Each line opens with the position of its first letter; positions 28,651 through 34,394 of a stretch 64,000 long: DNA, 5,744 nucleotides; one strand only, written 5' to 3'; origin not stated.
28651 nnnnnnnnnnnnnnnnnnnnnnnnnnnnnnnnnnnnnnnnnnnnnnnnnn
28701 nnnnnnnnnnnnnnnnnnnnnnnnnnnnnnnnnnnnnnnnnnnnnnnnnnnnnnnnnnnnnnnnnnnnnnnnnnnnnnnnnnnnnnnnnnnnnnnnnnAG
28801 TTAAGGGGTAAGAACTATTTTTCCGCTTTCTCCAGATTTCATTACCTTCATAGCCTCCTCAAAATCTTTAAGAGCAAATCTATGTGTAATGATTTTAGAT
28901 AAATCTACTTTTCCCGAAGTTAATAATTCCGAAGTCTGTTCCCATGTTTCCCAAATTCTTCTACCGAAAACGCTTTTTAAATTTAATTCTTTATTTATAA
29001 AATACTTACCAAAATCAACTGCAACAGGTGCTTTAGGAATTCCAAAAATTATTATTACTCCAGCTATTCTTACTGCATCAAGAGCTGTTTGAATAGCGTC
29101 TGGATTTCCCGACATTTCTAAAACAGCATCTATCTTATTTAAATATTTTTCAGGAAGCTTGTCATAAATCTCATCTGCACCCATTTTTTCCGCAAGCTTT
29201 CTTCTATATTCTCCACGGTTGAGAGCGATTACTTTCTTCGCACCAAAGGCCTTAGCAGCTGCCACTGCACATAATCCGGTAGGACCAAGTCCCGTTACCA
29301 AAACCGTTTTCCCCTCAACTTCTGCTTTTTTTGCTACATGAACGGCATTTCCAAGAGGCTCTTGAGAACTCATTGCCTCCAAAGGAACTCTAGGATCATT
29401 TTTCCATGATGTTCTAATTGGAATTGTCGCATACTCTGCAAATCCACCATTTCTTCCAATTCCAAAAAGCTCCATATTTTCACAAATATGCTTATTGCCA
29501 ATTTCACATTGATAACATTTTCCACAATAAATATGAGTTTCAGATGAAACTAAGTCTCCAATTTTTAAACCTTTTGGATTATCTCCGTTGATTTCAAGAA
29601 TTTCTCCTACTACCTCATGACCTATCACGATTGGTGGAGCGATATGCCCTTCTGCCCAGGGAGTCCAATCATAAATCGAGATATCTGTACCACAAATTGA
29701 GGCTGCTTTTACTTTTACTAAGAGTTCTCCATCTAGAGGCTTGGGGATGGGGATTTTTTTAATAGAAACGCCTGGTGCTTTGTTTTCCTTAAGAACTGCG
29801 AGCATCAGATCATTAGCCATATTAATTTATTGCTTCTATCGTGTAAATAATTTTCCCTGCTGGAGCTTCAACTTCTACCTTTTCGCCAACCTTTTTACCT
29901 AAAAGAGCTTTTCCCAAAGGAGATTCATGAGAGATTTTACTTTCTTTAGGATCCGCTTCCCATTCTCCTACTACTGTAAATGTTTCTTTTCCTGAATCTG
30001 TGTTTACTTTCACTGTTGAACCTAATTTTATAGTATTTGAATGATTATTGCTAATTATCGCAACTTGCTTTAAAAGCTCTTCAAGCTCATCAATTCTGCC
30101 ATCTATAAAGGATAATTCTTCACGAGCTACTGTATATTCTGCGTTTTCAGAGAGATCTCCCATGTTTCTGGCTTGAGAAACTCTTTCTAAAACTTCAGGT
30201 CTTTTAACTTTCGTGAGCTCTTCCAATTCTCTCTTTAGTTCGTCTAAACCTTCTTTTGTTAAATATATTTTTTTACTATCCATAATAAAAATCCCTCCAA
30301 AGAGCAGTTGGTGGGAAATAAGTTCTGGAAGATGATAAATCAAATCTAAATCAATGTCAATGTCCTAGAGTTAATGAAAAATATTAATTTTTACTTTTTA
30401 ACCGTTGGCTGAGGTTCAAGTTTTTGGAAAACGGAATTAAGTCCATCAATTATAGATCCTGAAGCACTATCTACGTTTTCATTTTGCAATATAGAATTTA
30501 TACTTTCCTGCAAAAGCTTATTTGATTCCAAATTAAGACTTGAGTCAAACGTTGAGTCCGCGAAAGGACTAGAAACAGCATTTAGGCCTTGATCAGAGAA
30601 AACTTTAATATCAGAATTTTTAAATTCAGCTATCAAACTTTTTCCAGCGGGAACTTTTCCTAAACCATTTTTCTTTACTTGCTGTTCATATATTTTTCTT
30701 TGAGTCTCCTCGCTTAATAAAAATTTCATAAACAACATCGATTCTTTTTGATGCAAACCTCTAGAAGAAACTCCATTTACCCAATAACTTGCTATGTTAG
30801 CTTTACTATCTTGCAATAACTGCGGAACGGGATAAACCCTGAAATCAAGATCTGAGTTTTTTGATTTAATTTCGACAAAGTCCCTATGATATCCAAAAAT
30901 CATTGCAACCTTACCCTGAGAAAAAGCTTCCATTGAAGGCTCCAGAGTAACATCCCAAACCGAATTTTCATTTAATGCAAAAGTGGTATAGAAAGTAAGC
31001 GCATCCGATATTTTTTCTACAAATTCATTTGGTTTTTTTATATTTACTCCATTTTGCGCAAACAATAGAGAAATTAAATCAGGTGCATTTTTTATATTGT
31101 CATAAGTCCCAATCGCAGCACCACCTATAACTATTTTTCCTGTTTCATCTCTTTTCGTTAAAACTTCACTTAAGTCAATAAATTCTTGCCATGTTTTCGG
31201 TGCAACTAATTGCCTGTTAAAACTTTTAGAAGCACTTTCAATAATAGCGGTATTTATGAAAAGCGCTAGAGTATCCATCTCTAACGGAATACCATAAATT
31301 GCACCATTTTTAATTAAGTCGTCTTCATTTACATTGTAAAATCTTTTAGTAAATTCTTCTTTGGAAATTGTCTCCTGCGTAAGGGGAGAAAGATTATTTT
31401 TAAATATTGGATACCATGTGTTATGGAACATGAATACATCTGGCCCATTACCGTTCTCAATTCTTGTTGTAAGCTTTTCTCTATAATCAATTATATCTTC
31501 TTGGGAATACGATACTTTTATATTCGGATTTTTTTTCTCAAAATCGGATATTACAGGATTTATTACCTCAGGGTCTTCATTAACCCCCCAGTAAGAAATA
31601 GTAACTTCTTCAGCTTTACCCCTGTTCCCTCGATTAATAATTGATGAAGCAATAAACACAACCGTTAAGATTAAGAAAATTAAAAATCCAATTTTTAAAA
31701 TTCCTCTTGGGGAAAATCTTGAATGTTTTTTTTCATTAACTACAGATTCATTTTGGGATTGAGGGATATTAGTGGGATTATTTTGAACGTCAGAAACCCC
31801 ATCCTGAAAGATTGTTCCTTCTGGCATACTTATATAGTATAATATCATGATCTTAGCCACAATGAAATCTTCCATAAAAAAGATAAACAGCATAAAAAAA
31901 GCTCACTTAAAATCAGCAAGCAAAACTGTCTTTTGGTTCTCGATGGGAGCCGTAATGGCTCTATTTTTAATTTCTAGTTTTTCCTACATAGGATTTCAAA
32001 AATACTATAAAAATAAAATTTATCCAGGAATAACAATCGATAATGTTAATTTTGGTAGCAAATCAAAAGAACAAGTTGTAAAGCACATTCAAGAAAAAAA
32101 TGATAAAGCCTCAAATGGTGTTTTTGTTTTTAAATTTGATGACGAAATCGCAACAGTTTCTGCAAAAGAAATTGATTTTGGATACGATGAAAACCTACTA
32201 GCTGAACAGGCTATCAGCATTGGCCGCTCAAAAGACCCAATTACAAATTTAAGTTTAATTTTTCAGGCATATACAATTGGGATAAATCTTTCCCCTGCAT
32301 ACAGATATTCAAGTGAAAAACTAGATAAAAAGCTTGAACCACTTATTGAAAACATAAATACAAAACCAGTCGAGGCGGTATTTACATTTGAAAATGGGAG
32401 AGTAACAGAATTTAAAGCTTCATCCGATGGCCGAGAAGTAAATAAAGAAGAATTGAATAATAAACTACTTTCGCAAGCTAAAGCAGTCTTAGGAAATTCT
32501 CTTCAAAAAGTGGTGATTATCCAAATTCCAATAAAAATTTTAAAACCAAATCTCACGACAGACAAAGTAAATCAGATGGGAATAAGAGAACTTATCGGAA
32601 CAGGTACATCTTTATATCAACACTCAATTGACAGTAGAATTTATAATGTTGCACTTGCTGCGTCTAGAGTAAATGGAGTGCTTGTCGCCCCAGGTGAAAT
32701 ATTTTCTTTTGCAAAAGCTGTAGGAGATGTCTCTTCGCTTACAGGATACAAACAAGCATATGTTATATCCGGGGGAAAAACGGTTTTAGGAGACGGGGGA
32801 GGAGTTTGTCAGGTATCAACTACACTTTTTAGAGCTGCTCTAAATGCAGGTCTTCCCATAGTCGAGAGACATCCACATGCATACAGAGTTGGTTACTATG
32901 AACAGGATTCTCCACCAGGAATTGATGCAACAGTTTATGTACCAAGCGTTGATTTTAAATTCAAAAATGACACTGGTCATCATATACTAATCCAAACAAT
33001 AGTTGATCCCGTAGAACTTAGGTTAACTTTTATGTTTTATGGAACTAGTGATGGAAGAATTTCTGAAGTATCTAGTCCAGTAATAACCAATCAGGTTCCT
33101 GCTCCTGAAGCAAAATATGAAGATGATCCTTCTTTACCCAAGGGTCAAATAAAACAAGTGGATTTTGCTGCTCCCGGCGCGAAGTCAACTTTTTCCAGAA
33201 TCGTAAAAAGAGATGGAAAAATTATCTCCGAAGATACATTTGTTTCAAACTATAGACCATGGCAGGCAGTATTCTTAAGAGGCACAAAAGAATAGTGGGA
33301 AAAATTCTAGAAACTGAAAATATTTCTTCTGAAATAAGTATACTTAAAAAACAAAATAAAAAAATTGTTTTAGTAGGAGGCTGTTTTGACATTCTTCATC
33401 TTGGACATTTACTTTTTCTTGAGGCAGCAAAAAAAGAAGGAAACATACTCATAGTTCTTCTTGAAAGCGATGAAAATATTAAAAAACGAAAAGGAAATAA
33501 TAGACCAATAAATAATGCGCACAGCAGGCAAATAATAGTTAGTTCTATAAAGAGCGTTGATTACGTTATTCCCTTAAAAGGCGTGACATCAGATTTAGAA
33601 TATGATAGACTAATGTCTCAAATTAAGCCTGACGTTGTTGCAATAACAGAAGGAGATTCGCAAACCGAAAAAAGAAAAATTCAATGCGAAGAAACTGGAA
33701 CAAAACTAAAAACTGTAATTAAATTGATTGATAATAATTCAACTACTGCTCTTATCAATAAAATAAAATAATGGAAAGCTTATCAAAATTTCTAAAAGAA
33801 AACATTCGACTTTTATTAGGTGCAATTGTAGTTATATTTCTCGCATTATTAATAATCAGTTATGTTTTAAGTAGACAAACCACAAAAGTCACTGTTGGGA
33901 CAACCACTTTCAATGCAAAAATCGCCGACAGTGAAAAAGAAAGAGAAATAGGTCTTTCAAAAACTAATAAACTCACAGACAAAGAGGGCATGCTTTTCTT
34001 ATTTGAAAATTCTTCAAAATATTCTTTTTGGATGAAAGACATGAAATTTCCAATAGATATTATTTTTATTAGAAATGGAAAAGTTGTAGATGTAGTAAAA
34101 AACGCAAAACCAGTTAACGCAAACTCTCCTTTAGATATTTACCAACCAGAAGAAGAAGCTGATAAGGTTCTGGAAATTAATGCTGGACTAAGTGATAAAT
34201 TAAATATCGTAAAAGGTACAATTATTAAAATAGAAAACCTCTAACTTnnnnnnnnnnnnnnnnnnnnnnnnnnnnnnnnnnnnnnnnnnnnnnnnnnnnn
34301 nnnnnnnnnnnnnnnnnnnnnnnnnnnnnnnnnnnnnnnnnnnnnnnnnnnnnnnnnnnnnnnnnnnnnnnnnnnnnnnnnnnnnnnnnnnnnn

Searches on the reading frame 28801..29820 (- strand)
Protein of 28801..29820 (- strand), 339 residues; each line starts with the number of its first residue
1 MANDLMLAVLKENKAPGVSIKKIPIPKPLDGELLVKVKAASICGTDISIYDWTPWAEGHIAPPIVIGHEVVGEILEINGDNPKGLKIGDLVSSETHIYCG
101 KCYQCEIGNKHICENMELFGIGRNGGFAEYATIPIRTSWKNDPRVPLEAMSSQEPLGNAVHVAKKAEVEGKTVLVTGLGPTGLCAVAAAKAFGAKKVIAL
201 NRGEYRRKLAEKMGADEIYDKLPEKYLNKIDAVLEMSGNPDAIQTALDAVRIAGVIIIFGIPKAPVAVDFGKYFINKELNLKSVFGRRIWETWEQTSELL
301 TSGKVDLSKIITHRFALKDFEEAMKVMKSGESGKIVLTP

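Call 17: search_protein_families(library=pfam, proteins=[window:28801-29820:-], max_evalue=0.001)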
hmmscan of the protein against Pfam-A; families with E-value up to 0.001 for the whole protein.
window:28801-29820:- (339 aa): 5 families
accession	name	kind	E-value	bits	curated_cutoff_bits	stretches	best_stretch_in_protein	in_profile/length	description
PF08240.17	ADH_N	-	8.3e-25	87.5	23.5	1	30-137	2-98/104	Alcohol dehydrogenase GroES-like domain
PF00107.32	ADH_zinc_N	-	4.3e-23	82.1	31.8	1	180-301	1-128/129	Zinc-binding dehydrogenase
PF16912.11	Glu_dehyd_C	-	1.2e-13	51.5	34.9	1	158-326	19-200/211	Glucose dehydrogenase C-terminus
PF13602.12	ADH_zinc_N_2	-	4.1e-06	28.2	27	1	213-337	1-134/134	Zinc-binding dehydrogenase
PF02826.25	2-Hacid_dh_C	-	0.00072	19.4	25.1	0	164-215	30-80/178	D-isomer specific 2-hydroxyacid dehydrogenase, NAD binding domain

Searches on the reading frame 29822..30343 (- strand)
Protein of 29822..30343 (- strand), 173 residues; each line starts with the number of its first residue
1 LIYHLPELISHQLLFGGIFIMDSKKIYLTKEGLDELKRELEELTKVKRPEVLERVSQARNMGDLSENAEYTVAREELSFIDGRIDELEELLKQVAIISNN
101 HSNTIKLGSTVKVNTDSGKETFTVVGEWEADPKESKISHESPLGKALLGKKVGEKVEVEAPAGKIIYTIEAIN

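Call 17: search_protein_families(library=pfam, proteins=[window:29822-30343:-], max_evalue=0.001)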
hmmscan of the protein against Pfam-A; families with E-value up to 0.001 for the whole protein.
window:29822-30343:- (173 aa): 2 families
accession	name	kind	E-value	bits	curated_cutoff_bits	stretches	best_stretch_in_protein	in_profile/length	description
PF03449.20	GreA_GreB_N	-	1e-26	93.4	24.5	1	26-96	1-71/71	Transcription elongation factor, N-terminal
PF01272.25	GreA_GreB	-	2e-25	89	26.9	1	102-172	3-75/77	Transcription elongation factor, GreA/GreB, C-term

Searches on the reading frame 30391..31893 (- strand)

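Call 17: search_protein_families(library=pfam, proteins=[window:30391-31893:-], max_evalue=0.001)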
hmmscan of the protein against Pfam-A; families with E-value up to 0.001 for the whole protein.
window:30391-31893:- (500 aa): 3 families
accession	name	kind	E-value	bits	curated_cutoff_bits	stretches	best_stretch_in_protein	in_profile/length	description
PF01547.30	SBP_bac_1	-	2e-31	110.6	26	1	110-398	9-306/307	Bacterial extracellular solute-binding protein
PF13416.11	SBP_bac_8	-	2.3e-28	100.2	27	1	115-404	3-255/279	Bacterial extracellular solute-binding protein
PF13531.11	SBP_bac_11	-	4.9e-05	23.6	25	0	306-399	132-219/227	Bacterial extracellular solute-binding protein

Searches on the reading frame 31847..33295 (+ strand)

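Call 25: search_protein_families(library=pfam, proteins=[window:31847-33295:+], max_evalue=0.001)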
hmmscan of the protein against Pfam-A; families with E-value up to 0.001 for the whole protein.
window:31847-33295:+ (482 aa): 3 families
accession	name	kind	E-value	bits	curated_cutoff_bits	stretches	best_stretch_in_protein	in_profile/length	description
PF04294.18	VanW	-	7.7e-45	152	27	1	264-394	2-128/130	VanW like protein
PF12229.13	PG_binding_4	-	6.9e-15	55.7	22.1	1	103-211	2-108/117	Putative peptidoglycan binding domain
PF07501.17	G5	-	1.1e-08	35.6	23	1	416-481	9-75/75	G5 domain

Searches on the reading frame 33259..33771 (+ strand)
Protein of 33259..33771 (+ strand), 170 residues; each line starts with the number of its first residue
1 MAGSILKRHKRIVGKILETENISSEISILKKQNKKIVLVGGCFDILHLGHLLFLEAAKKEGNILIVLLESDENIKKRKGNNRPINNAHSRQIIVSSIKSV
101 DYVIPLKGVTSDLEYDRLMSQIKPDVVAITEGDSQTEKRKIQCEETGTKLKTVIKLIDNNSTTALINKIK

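Call 55: search_protein_families(library=pfam, proteins=[window:33259-33771:+], max_evalue=0.001)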
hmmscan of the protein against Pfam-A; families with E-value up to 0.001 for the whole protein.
window:33259-33771:+ (170 aa): 1 family
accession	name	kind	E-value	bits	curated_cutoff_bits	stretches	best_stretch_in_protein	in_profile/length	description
PF01467.32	CTP_transf_like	-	5e-16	59.5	21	1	38-131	1-88/133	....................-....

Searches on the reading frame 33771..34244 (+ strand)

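Call 55: search_protein_families(library=pfam, proteins=[window:33771-34244:+], max_evalue=0.001)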
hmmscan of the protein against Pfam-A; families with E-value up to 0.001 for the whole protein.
window:33771-34244:+ (157 aa): 1 family
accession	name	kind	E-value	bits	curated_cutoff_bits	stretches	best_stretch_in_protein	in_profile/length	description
PF02643.20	DUF192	-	2.1e-28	98.7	27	1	47-154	1-96/96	Uncharacterized ACR, COG1430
